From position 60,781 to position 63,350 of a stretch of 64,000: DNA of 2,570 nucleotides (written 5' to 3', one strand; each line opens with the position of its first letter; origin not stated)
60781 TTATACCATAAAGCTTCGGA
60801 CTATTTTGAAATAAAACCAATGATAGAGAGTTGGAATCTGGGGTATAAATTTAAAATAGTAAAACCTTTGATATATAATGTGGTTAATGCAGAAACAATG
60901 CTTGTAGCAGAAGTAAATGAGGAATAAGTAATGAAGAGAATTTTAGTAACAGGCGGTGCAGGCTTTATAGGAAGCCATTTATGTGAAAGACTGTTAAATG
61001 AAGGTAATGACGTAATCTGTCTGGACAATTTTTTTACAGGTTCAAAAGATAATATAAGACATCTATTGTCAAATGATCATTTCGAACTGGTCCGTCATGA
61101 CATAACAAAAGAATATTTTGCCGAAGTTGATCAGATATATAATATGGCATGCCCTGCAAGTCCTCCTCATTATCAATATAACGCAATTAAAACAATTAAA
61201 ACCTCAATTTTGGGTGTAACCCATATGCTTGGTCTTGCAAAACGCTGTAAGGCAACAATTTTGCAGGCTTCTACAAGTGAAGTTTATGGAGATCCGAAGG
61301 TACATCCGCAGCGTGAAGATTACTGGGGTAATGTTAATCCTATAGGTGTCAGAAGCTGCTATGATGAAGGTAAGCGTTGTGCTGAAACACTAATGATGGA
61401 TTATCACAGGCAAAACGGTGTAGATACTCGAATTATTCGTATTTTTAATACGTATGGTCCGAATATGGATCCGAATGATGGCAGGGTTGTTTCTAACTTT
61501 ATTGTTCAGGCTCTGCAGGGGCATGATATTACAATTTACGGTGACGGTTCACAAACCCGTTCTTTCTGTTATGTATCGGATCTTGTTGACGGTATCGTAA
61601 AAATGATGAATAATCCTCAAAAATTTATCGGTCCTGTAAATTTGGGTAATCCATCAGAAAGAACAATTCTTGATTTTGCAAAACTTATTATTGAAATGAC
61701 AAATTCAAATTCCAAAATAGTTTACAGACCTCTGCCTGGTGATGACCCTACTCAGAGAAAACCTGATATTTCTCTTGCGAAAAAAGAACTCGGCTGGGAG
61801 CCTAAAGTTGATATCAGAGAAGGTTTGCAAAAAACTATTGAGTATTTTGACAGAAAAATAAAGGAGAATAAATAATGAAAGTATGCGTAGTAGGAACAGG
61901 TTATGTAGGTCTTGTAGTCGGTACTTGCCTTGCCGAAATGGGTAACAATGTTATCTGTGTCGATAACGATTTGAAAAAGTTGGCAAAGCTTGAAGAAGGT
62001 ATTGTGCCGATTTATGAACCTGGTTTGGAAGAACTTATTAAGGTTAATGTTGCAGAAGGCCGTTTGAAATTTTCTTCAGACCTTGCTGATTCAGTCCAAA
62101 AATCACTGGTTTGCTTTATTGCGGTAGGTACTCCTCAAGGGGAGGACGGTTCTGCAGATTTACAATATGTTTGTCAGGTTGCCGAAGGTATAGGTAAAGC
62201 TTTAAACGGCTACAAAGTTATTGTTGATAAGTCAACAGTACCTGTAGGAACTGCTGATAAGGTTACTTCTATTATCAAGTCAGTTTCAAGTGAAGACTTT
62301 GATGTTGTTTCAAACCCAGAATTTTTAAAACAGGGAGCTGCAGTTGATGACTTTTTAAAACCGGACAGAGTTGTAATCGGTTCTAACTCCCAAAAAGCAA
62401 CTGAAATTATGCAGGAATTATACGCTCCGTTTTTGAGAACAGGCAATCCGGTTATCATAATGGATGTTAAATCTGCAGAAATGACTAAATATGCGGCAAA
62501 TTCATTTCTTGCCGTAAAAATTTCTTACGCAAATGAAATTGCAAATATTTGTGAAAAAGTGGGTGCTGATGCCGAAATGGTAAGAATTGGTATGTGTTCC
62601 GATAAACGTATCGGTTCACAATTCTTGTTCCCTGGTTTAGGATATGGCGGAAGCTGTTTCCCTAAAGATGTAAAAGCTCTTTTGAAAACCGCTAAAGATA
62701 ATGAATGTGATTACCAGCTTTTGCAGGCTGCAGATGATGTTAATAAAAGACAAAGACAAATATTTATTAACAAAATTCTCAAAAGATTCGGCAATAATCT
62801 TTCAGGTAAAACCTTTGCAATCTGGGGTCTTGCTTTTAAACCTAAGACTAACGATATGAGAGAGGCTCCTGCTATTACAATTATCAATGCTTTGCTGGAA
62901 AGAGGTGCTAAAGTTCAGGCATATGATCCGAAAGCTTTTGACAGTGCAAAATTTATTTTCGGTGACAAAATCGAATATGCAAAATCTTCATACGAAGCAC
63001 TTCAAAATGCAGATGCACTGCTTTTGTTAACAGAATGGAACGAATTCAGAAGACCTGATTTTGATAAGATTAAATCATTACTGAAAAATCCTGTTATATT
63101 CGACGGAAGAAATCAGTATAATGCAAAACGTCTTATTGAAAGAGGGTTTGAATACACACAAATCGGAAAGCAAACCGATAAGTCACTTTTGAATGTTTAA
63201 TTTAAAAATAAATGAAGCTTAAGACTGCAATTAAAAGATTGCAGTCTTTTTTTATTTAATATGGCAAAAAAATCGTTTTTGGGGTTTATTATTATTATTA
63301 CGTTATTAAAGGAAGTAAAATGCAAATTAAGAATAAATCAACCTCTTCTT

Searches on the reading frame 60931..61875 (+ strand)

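Call 70: search_protein_families(library=pfam, proteins=[window:60931-61875:+], max_evalue=0.00001)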
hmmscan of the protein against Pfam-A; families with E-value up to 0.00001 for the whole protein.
window:60931-61875:+ (314 aa): 6 families
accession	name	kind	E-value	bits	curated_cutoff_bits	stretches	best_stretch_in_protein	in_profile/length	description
PF16363.11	GDP_Man_Dehyd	-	4.6e-54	184.5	27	1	5-302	1-332/332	GDP-mannose 4,6 dehydratase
PF01370.27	Epimerase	-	4.3e-53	180.6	20.9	1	4-232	1-231/240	NAD dependent epimerase/dehydratase family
PF07993.18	NAD_binding_4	-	6.5e-12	45.6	20.1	1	59-190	82-220/258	Male sterility protein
PF02719.21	Polysacc_synt_2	-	3.4e-10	40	20.2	0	4-108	1-120/293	Polysaccharide biosynthesis protein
PF01073.25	3Beta_HSD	-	4.9e-10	39.3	22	1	5-223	1-226/280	3-beta hydroxysteroid dehydrogenase/isomerase family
PF04321.23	RmlD_sub_bind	-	4.8e-09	36.1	27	1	3-264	2-238/287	RmlD substrate binding domain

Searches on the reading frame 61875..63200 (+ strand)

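Call 70: search_protein_families(library=pfam, proteins=[window:61875-63200:+], max_evalue=0.00001)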
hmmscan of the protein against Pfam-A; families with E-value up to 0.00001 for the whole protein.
window:61875-63200:+ (441 aa): 3 families
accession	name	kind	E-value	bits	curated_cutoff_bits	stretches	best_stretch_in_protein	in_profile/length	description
PF03721.20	UDPG_MGDP_dh_N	-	2e-65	220.3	27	1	1-182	1-187/187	UDP-glucose/GDP-mannose dehydrogenase family, NAD binding domain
PF00984.24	UDPG_MGDP_dh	-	5.6e-38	129.4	25.4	1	199-291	1-93/94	UDP-glucose/GDP-mannose dehydrogenase family, central domain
PF03720.21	UDPG_MGDP_dh_C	-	2.7e-35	121.3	30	1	315-416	1-102/103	UDP-glucose/GDP-mannose dehydrogenase family, UDP binding domain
